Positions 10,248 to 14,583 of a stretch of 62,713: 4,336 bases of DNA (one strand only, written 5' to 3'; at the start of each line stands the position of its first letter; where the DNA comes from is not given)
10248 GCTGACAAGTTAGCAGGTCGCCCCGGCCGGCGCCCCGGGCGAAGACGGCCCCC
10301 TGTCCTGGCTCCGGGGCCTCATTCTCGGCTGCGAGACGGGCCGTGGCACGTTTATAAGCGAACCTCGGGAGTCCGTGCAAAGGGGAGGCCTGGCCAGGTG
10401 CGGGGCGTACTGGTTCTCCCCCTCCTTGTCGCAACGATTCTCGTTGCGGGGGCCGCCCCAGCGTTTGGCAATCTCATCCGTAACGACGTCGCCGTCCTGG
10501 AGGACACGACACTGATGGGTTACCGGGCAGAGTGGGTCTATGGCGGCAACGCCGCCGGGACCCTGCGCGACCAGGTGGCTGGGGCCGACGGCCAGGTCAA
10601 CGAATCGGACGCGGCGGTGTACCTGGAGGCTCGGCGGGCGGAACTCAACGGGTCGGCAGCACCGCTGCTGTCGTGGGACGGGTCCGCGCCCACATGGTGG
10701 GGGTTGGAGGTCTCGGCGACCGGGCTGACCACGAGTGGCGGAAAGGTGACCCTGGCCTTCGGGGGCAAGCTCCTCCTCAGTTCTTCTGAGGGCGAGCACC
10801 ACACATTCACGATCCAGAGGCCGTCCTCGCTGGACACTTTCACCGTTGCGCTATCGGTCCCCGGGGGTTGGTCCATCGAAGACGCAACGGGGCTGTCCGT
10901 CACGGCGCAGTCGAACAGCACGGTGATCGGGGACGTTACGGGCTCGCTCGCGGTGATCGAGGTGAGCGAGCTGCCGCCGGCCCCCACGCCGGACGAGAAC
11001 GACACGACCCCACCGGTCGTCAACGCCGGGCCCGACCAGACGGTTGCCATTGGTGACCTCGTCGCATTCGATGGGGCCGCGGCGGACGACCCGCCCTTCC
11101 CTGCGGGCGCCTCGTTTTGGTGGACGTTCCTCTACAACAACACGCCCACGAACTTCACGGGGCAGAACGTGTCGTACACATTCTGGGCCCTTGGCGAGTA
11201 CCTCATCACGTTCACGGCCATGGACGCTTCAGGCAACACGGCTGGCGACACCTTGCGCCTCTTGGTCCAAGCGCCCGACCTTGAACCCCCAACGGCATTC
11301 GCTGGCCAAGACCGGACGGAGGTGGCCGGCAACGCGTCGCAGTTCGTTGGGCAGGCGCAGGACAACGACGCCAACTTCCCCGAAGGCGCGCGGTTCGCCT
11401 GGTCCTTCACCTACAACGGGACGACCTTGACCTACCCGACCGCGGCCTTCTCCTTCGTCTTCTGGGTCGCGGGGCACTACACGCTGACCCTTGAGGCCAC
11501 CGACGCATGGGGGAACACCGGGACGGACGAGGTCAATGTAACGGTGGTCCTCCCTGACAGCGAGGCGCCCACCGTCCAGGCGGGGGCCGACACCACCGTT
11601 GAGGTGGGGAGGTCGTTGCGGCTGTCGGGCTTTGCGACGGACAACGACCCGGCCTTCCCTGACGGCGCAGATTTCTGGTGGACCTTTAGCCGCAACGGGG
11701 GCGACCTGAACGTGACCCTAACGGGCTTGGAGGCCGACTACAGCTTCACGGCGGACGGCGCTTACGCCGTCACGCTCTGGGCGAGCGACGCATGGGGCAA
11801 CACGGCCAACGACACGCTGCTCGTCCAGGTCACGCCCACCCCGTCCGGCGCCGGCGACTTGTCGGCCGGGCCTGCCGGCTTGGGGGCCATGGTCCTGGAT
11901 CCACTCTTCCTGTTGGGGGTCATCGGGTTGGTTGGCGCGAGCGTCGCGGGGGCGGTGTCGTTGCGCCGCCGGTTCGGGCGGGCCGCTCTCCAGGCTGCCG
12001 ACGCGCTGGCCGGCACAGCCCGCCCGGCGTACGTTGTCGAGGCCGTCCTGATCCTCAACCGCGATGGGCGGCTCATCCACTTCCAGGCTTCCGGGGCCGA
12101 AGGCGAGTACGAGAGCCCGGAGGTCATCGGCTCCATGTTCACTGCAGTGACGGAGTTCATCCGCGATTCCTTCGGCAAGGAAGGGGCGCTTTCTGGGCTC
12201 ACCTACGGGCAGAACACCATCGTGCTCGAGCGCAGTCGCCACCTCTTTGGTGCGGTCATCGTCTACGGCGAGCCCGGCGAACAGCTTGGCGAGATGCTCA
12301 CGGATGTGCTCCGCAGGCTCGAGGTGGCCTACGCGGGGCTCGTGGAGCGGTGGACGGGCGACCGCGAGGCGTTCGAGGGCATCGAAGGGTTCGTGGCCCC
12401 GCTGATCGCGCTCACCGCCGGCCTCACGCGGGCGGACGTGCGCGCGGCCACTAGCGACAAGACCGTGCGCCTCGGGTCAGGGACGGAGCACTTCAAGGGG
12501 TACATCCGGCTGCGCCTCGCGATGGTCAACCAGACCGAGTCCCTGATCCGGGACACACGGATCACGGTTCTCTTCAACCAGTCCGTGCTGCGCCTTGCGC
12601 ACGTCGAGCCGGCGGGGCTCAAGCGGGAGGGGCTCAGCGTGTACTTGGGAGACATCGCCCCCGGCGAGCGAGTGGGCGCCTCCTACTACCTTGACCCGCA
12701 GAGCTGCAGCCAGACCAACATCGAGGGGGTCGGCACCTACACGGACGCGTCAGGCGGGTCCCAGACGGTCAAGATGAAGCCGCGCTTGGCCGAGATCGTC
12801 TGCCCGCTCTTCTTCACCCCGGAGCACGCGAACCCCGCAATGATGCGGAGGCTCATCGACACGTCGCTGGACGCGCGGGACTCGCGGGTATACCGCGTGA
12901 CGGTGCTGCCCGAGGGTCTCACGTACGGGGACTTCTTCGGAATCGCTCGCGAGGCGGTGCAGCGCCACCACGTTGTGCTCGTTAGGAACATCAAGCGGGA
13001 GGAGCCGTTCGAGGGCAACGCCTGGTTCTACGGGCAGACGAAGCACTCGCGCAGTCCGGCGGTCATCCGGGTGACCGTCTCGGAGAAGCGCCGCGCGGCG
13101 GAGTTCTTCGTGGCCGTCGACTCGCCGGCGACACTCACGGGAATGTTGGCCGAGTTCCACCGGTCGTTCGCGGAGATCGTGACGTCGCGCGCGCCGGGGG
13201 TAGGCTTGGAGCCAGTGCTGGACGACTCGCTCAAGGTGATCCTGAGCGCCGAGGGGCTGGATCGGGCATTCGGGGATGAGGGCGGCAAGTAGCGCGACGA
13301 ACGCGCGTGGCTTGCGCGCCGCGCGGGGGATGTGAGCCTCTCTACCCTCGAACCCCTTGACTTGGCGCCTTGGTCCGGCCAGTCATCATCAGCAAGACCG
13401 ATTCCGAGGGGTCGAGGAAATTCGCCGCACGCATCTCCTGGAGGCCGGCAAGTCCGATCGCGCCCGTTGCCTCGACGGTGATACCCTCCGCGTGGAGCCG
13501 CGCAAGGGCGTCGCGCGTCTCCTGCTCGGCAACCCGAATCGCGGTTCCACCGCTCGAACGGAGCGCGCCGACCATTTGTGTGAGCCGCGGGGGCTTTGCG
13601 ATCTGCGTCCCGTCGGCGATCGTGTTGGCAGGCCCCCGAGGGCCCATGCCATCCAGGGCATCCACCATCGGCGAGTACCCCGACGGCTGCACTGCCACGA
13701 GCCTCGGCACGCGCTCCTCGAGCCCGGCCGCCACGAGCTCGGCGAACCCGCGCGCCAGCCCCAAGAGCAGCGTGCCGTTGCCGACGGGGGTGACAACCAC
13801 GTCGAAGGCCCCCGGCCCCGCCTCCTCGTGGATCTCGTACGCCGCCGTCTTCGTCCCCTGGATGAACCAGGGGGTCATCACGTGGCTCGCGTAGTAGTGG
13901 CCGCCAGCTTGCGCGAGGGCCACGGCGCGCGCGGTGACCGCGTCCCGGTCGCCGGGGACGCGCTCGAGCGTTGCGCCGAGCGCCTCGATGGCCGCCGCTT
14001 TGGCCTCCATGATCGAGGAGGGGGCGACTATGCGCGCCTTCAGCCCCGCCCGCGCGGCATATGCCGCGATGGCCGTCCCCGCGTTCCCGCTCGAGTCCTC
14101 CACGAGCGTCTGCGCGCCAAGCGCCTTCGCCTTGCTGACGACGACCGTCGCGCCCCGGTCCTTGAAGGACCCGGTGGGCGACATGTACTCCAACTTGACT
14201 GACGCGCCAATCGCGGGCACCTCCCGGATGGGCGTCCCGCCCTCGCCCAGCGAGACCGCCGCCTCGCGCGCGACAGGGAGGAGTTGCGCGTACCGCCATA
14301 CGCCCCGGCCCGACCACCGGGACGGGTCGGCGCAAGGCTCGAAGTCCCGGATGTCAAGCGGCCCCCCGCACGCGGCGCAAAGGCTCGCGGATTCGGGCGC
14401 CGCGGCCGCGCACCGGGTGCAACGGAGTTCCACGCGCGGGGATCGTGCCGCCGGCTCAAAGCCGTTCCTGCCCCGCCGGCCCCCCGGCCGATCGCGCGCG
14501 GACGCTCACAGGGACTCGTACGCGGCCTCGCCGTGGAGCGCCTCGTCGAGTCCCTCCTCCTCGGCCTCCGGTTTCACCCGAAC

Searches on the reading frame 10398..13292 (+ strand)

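Call 66: search_protein_families(library=pfam, proteins=[window:10398-13292:+], max_evalue=0.01)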
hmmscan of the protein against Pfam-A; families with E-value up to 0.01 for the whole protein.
window:10398-13292:+ (964 aa): 8 families
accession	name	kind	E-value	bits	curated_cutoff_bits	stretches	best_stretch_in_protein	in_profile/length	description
PF18911.6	PKD_4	-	1.1e-21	77.1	27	3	204-285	2-80/85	PKD domain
PF00801.26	PKD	-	5.2e-13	49.2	23.5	2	211-282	7-73/80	PKD domain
PF22352.2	K319L-like_PKD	-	5.2e-12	46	27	2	331-383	29-84/84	K319L-like, PKD domain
PF18981.6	InlK_D3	-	1.1e-07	32.3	25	0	355-383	46-75/75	Internalin K domain (D3/D4)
PF19077.6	Big_13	-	8.8e-05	23.4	27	0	356-383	72-100/102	Bacterial Ig-like domain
PF07495.19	Y_Y_Y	-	0.0003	21.1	26.6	0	342-382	28-63/65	Y_Y_Y domain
PF16403.11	Bact_surface_Ig-like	-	0.0078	16.7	27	0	358-383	46-71/71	Bacterial surface protein, Ig-like domain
PF23926.2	LtfC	-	0.0083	17.1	27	0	230-299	24-88/100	LtfC-like, beta-sandwich domain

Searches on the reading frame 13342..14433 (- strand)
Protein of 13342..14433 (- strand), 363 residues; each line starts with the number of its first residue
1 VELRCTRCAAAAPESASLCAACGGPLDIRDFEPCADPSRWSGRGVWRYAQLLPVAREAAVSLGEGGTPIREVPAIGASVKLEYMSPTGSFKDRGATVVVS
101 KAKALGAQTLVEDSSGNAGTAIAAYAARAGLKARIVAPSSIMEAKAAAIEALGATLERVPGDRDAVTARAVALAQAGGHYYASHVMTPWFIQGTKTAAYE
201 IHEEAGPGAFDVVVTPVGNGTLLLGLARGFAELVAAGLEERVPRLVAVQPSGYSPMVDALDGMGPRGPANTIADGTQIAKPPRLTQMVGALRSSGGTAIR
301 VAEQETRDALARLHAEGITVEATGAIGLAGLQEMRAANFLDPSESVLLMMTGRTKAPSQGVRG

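Call 66: search_protein_families(library=pfam, proteins=[window:13342-14433:-], max_evalue=0.01)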
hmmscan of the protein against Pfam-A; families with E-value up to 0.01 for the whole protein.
window:13342-14433:- (363 aa): 1 family
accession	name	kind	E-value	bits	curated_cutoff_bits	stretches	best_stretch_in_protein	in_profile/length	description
PF00291.31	PALP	-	1e-67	229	35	1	60-352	1-295/295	Pyridoxal-phosphate dependent enzyme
